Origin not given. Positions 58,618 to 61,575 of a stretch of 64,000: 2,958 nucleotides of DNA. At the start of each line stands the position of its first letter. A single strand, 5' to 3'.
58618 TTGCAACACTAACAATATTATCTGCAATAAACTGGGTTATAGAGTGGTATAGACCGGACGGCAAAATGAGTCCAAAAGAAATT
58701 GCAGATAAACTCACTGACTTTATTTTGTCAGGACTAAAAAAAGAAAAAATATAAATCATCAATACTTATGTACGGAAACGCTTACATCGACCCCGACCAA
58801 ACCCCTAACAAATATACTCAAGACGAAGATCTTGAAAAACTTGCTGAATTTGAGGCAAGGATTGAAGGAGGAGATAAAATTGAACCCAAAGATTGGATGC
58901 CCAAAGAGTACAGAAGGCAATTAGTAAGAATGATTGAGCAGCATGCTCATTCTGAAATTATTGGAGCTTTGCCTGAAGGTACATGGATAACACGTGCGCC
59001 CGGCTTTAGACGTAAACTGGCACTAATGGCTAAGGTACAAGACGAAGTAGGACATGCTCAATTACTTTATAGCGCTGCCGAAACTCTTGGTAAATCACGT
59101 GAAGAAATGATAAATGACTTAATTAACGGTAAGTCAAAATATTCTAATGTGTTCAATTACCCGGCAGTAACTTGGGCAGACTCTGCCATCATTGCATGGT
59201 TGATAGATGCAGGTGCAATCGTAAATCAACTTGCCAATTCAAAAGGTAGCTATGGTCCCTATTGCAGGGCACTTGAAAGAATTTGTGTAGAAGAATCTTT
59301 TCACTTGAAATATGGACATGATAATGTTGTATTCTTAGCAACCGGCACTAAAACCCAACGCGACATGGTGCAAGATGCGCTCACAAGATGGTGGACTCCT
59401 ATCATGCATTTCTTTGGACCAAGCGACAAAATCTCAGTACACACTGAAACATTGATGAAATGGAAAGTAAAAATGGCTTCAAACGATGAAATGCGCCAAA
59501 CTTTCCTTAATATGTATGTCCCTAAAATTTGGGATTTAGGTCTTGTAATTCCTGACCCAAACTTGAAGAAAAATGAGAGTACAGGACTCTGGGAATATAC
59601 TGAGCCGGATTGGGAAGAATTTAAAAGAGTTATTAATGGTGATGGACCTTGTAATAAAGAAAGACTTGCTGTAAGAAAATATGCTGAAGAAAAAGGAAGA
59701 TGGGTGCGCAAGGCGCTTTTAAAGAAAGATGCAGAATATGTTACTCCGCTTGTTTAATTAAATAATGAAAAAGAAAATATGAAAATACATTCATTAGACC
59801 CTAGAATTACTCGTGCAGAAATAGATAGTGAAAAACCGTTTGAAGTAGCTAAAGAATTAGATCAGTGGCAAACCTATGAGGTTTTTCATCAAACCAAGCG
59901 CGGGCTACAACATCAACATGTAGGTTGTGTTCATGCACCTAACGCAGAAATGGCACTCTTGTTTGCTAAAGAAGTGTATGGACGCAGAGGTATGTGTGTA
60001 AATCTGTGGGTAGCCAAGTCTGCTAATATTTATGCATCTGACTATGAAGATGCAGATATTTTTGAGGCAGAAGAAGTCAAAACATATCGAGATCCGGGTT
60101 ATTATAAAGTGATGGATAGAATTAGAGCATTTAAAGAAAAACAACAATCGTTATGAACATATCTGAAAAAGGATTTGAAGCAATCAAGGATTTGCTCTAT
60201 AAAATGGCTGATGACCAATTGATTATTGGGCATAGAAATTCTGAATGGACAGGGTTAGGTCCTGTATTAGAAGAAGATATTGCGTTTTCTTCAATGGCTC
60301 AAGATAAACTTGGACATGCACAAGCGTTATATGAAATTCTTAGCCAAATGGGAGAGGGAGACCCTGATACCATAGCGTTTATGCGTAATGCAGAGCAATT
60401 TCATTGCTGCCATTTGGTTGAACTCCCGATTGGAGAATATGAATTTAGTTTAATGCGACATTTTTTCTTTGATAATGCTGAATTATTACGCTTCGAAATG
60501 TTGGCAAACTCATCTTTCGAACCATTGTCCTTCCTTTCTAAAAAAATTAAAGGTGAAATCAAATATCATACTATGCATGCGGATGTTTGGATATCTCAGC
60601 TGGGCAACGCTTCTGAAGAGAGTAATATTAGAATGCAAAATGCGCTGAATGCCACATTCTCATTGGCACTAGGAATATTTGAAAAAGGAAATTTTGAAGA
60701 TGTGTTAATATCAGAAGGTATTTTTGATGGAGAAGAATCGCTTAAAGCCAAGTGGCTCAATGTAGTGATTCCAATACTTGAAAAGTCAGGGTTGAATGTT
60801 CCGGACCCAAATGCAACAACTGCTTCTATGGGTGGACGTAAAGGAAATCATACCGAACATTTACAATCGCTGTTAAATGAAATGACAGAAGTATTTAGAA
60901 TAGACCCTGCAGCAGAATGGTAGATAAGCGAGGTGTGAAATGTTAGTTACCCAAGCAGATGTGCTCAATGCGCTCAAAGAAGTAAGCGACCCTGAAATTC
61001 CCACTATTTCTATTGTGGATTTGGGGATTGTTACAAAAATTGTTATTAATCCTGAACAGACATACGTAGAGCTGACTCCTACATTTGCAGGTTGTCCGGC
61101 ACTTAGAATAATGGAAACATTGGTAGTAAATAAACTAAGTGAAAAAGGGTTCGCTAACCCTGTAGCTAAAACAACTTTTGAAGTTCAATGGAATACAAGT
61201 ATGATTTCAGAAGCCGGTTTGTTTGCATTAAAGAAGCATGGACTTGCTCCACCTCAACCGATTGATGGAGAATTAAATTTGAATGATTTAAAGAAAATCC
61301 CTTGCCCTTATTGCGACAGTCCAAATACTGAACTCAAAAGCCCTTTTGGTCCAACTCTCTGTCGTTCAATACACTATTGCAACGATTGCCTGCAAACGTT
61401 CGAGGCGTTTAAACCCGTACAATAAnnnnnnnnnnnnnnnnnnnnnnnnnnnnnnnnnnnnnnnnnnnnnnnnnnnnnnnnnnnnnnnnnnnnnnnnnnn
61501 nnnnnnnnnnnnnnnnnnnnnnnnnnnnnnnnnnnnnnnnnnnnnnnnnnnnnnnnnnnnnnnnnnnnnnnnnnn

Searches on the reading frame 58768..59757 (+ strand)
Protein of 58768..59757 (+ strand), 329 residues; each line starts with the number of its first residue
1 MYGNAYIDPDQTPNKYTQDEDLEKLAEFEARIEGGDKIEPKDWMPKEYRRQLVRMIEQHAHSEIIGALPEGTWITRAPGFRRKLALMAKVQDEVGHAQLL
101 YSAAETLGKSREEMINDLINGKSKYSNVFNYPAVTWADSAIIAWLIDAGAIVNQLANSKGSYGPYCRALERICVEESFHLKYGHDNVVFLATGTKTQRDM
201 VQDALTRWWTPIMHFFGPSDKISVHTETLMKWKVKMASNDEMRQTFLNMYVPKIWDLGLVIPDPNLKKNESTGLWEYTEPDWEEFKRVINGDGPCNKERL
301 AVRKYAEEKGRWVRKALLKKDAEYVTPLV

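Call 49: search_protein_families(library=pfam, proteins=[window:58768-59757:+], max_evalue=0.01)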
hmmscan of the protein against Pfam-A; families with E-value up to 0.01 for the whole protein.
window:58768-59757:+ (329 aa): 1 family
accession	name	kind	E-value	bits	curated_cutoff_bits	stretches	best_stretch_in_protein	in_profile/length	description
PF05138.18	PaaA_PaaC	-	2.9e-79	266.4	28.5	1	38-312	4-263/263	Phenylacetic acid catabolic protein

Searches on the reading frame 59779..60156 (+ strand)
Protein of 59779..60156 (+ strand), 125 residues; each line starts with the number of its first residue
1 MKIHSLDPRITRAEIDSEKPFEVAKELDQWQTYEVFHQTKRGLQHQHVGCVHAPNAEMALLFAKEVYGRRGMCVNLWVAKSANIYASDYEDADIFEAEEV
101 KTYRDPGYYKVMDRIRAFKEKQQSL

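Call 49: search_protein_families(library=pfam, proteins=[window:59779-60156:+], max_evalue=0.01)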
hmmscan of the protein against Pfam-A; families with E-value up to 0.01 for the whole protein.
window:59779-60156:+ (125 aa): 1 family
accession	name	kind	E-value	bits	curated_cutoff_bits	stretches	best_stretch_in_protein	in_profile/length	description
PF06243.16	PaaB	-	2.8e-29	101.6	27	1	29-114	1-87/89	Phenylacetic acid degradation B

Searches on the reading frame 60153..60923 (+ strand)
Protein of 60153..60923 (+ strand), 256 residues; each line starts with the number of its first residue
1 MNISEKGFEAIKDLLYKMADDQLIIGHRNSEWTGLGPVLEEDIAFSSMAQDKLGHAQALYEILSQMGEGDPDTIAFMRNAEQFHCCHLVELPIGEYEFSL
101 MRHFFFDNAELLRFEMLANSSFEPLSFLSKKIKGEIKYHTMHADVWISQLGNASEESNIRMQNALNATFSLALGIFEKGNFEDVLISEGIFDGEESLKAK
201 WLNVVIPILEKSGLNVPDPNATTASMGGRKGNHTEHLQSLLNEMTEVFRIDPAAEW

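Call 49: search_protein_families(library=pfam, proteins=[window:60153-60923:+], max_evalue=0.01)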
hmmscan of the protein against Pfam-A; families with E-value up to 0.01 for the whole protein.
window:60153-60923:+ (256 aa): 1 family
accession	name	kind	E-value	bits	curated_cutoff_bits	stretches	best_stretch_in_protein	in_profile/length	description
PF05138.18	PaaA_PaaC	-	2.9e-68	230.4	28.5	1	9-256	16-263/263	Phenylacetic acid catabolic protein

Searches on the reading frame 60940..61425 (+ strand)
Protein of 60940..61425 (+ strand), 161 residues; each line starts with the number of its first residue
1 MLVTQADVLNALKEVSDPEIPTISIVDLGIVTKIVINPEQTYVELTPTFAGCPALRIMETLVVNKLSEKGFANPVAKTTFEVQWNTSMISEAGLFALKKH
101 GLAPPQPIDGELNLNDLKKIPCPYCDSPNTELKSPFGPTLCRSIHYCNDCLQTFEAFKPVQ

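Call 49: search_protein_families(library=pfam, proteins=[window:60940-61425:+], max_evalue=0.01)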
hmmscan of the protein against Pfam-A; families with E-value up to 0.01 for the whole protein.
window:60940-61425:+ (161 aa): 2 families
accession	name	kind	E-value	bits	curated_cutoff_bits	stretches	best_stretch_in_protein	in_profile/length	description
PF23451.1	Zn_ribbon_PaaD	-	8e-22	77.1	27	1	115-158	10-53/53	PaaD zinc beta ribbon domain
PF01883.24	FeS_assembly_P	-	2e-13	50.8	23.5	1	6-60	2-55/73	Iron-sulfur cluster assembly protein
